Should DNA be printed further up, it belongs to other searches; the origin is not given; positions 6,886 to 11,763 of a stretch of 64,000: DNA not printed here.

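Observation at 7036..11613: Unusual DGR target architecture: VR is internal, in a membrane-anchored giant with ~1100 aa of Fn3-like repeats after it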

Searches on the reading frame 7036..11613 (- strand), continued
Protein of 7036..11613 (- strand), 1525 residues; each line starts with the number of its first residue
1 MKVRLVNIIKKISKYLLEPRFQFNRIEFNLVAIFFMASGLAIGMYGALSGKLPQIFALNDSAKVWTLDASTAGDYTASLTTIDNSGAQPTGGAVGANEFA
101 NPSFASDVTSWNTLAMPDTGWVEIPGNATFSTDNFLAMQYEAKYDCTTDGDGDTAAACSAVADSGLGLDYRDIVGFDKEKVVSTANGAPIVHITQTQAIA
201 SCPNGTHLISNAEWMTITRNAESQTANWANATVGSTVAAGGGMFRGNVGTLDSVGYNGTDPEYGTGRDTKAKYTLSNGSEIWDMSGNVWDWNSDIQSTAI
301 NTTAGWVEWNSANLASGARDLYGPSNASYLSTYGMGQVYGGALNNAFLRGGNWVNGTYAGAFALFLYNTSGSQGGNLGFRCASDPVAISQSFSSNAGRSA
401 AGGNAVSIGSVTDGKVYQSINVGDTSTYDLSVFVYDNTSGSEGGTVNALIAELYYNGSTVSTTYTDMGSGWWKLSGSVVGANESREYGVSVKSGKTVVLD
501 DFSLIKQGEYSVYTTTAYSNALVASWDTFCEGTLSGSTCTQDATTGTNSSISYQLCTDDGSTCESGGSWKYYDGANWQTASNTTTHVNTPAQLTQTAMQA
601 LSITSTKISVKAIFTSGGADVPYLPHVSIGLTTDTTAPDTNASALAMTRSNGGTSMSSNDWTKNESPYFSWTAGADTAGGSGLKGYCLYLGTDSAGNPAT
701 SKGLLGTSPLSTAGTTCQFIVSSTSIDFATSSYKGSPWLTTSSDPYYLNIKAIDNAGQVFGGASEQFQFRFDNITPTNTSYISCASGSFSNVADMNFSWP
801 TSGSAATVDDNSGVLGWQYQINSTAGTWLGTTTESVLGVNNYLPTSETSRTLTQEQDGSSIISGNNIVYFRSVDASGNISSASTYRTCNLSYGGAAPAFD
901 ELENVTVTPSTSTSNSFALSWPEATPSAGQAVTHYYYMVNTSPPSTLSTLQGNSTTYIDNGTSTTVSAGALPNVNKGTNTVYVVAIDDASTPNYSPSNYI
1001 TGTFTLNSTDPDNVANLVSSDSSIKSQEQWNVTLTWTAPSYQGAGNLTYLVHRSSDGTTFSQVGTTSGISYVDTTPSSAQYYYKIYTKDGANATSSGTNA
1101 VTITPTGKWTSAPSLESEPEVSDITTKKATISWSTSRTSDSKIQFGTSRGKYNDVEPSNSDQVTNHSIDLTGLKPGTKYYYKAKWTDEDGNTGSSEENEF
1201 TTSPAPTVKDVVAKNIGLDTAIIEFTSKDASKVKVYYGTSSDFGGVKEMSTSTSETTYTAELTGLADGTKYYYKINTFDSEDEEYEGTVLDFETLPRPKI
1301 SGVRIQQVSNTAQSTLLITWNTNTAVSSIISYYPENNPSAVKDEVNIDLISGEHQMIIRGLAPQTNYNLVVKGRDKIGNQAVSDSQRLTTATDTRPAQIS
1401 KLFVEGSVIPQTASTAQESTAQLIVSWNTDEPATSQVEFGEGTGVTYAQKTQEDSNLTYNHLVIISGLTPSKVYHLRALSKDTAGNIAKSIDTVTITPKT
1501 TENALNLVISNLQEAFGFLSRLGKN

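Call 63: find_encoding_contigs(protein=P0062, flank=10000, max_places=1)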
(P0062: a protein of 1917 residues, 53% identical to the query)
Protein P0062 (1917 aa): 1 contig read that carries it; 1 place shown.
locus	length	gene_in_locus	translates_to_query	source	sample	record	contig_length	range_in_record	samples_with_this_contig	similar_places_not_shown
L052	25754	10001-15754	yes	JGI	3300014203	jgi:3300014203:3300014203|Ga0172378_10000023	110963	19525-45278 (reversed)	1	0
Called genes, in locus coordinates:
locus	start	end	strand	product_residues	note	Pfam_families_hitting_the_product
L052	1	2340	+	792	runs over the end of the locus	PF02190:LON_substr_bdg, PF00004:AAA, PF22667:Lon_lid, PF05362:Lon_C, PF13541:ChlI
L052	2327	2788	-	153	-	-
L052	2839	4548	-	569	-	PF03485:Arg_tRNA_synt_N, PF00750:tRNA-synt_1d, PF05746:DALR_1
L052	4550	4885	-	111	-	PF01588:tRNA_bind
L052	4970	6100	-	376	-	PF01637:ATPase_2 (faint), PF13173:AAA_14, PF13635:DUF4143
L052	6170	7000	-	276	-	PF02498:Bro-N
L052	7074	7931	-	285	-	PF02498:Bro-N (weak)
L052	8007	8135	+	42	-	-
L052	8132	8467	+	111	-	PF05635:23S_rRNA_IVP (weak), PF22296:bAvd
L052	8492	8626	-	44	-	-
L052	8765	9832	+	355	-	PF00078:RVT_1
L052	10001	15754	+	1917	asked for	PF03781:FGE-sulfatase (faint), PF00041:fn3 (faint), PF16655:PhoD_N (faint), PF25077:DUF7800 (faint), PF16656:Pur_ac_phosph_N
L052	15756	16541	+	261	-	PF02463:SMC_N (faint), PF00005:ABC_tran, PF01637:ATPase_2 (weak), PF13304:AAA_21 (faint)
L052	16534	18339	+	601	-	PF12704:MacB_PCD, PF02687:FtsX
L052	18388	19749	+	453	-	PF02878:PGM_PMM_I, PF02879:PGM_PMM_II, PF02880:PGM_PMM_III, PF00408:PGM_PMM_IV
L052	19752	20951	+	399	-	PF02073:Peptidase_M29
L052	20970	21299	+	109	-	PF00254:FKBP_C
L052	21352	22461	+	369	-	PF00246:Peptidase_M14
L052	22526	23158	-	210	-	PF13623:SurA_N_2 (faint), PF09312:SurA_N, PF13624:SurA_N_3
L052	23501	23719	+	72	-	-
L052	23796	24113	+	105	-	-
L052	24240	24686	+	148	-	PF13091:PLDc_2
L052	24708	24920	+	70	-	-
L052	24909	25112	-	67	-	PF13560:HTH_31, PF12844:HTH_19, PF13443:HTH_26, PF01381:HTH_3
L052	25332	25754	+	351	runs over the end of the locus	PF02661:Fic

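Call 64: find_encoding_contigs(protein=P0034, flank=10000, max_places=1)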
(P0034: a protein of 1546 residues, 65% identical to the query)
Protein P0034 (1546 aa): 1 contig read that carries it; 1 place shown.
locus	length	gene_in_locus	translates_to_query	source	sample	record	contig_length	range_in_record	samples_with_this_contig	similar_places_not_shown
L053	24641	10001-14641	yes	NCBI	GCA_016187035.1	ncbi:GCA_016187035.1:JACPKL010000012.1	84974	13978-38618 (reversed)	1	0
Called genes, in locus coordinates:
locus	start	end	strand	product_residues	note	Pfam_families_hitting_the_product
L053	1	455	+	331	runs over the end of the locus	PF01073:3Beta_HSD, PF01370:Epimerase, PF07993:NAD_binding_4, PF16363:GDP_Man_Dehyd, PF04321:RmlD_sub_bind, PF02719:Polysacc_synt_2 (weak)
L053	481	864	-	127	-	-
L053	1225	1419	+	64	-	PF12728:HTH_17, PF13411:MerR_1, PF00376:MerR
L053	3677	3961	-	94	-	PF05559:DUF763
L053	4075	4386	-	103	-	PF05559:DUF763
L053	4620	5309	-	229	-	-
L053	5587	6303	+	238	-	-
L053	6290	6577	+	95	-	-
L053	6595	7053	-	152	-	-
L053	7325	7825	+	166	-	PF22296:bAvd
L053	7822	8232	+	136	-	-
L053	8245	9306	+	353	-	PF00078:RVT_1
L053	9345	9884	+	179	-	PF01936:NYN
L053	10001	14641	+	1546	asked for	PF00041:fn3 (faint), PF16656:Pur_ac_phosph_N, PF23376:Fn3_VIN3 (faint)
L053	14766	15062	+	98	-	PF01541:GIY-YIG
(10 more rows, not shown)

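Call 65: find_encoding_contigs(protein=P0047, flank=10000, max_places=1)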
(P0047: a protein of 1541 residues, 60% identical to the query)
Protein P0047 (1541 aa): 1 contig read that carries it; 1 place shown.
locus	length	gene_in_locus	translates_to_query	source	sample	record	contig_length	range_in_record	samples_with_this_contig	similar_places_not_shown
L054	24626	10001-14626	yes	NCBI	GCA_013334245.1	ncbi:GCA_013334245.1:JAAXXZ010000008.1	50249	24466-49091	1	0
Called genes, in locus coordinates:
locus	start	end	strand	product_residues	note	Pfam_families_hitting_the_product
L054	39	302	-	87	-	-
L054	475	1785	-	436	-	PF00817:IMS, PF11798:IMS_HHH (weak), PF11799:IMS_C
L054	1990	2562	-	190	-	PF00717:Peptidase_S24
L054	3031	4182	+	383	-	PF25917:BSH_RND (weak), PF25973:BSH_CzcB, PF25954:Beta-barrel_RND_2 (weak), PF25990:Beta-barrel_YknX, PF25967:RND-MFP_C, PF25989:YknX_C (weak)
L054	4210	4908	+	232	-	PF00005:ABC_tran, PF02463:SMC_N (faint), PF13304:AAA_21 (faint)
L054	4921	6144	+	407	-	PF12704:MacB_PCD, PF02687:FtsX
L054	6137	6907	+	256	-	-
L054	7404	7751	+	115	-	PF05635:23S_rRNA_IVP, PF22296:bAvd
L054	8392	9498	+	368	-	PF00078:RVT_1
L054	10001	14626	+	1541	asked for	PF25788:Ig_Rha78A_N (faint), PF00041:fn3 (faint), PF16655:PhoD_N (faint), PF16656:Pur_ac_phosph_N (weak), PF25059:FN3_DSCAM-DSCAML_C (faint)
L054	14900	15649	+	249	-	PF00005:ABC_tran, PF13401:AAA_22 (faint), PF13304:AAA_21 (faint)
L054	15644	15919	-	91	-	-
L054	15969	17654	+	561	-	PF12704:MacB_PCD, PF02687:FtsX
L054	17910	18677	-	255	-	PF01145:Band_7, PF13421:Band_7_1 (weak)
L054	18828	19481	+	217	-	PF01726:LexA_DNA_bind, PF00717:Peptidase_S24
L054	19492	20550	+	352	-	PF00793:DAHP_synth_1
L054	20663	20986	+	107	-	-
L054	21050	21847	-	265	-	PF13529:Peptidase_C39_2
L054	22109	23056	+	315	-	PF00438:S-AdoMet_synt_N, PF02772:S-AdoMet_synt_M, PF02773:S-AdoMet_synt_C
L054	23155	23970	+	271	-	PF24827:AstE_AspA_cat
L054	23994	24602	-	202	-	PF00583:Acetyltransf_1, PF13673:Acetyltransf_10 (faint), PF13508:Acetyltransf_7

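Call 66: find_encoding_contigs(protein=P0088, flank=10000, max_places=1)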
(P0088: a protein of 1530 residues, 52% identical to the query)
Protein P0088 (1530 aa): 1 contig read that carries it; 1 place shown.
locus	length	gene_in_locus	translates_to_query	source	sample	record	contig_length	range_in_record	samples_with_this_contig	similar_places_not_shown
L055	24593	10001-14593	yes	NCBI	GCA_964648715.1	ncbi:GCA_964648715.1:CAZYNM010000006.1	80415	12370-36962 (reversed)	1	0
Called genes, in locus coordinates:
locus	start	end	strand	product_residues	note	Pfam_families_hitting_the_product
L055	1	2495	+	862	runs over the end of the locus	PF26449:DUF8128, PF02534:T4SS-DNA_transf (faint), PF01935:DUF87, PF04851:ResIII (faint), PF10412:TrwB_AAD_bind (weak), PF12696:TraG-D_C (weak)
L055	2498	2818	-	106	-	-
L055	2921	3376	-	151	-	-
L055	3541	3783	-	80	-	-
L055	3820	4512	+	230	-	PF13814:Replic_Relax (weak)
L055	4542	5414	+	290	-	PF00892:EamA, PF03151:TPT (faint), PF00892:EamA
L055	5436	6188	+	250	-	PF00106:adh_short, PF08659:KR, PF01370:Epimerase (weak), PF13561:adh_short_C2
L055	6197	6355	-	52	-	-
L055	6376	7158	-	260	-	-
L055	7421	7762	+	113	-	PF05635:23S_rRNA_IVP (weak), PF22296:bAvd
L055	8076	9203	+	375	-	PF00078:RVT_1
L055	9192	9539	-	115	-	PF01934:HepT-like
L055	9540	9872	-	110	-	PF01909:NTP_transf_2, PF18765:Polbeta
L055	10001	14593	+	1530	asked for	PF00041:fn3 (faint), PF25059:FN3_DSCAM-DSCAML_C (faint), PF25788:Ig_Rha78A_N (faint), PF16655:PhoD_N (faint), PF16656:Pur_ac_phosph_N, PF23376:Fn3_VIN3 (faint)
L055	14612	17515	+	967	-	PF00005:ABC_tran, PF13304:AAA_21 (faint), PF12704:MacB_PCD, PF02687:FtsX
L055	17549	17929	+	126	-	PF00072:Response_reg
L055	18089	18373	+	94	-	PF04956:TrbC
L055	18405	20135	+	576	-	-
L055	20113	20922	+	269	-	PF26593:TraC-like (weak)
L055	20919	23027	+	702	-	PF01935:DUF87, PF12846:AAA_10 (weak), PF13173:AAA_14 (faint), PF19044:P-loop_TraG, PF12846:AAA_10 (weak)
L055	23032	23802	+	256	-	PF01551:Peptidase_M23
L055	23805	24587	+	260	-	-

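Call 74: find_encoding_contigs(protein=P0001, flank=6500, max_places=8)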
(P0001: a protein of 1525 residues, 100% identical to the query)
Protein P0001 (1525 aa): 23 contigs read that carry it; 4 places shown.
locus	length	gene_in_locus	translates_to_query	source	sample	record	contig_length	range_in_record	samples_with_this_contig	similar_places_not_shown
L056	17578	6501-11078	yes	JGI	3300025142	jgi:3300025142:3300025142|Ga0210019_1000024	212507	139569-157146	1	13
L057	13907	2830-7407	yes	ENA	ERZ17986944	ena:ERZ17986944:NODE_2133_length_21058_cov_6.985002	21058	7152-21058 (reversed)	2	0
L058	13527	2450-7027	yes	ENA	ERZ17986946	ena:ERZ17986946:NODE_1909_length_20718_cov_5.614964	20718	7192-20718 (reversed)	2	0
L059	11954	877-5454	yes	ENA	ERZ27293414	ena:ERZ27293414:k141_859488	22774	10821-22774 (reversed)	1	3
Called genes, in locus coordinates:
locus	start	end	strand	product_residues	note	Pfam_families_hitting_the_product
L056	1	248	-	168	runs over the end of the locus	PF12666:PrgI (weak)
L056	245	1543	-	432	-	PF18895:T4SS_pilin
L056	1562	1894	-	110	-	PF04956:TrbC, PF18895:T4SS_pilin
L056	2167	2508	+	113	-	PF22296:bAvd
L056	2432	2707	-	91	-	-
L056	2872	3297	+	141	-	-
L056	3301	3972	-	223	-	PF12762:DDE_Tnp_IS1595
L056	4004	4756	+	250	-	PF00078:RVT_1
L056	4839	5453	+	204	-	-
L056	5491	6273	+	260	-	PF08843:AbiEii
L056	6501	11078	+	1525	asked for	PF03781:FGE-sulfatase (weak), PF25059:FN3_DSCAM-DSCAML_C (faint), PF00041:fn3 (faint), PF16655:PhoD_N (faint), PF16656:Pur_ac_phosph_N, PF23376:Fn3_VIN3 (faint)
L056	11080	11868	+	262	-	PF00005:ABC_tran, PF13304:AAA_21 (faint)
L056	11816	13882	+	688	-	PF12704:MacB_PCD, PF02687:FtsX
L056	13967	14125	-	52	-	-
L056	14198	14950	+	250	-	-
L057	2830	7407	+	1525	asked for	PF03781:FGE-sulfatase (weak), PF25059:FN3_DSCAM-DSCAML_C (faint), PF00041:fn3 (faint), PF16655:PhoD_N (faint), PF16656:Pur_ac_phosph_N, PF23376:Fn3_VIN3 (faint)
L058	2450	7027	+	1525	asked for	PF03781:FGE-sulfatase (weak), PF25059:FN3_DSCAM-DSCAML_C (faint), PF00041:fn3 (faint), PF16655:PhoD_N (faint), PF16656:Pur_ac_phosph_N, PF23376:Fn3_VIN3 (faint)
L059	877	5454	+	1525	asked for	PF03781:FGE-sulfatase (weak), PF25059:FN3_DSCAM-DSCAML_C (faint), PF00041:fn3 (faint), PF16655:PhoD_N (faint), PF16656:Pur_ac_phosph_N, PF23376:Fn3_VIN3 (faint)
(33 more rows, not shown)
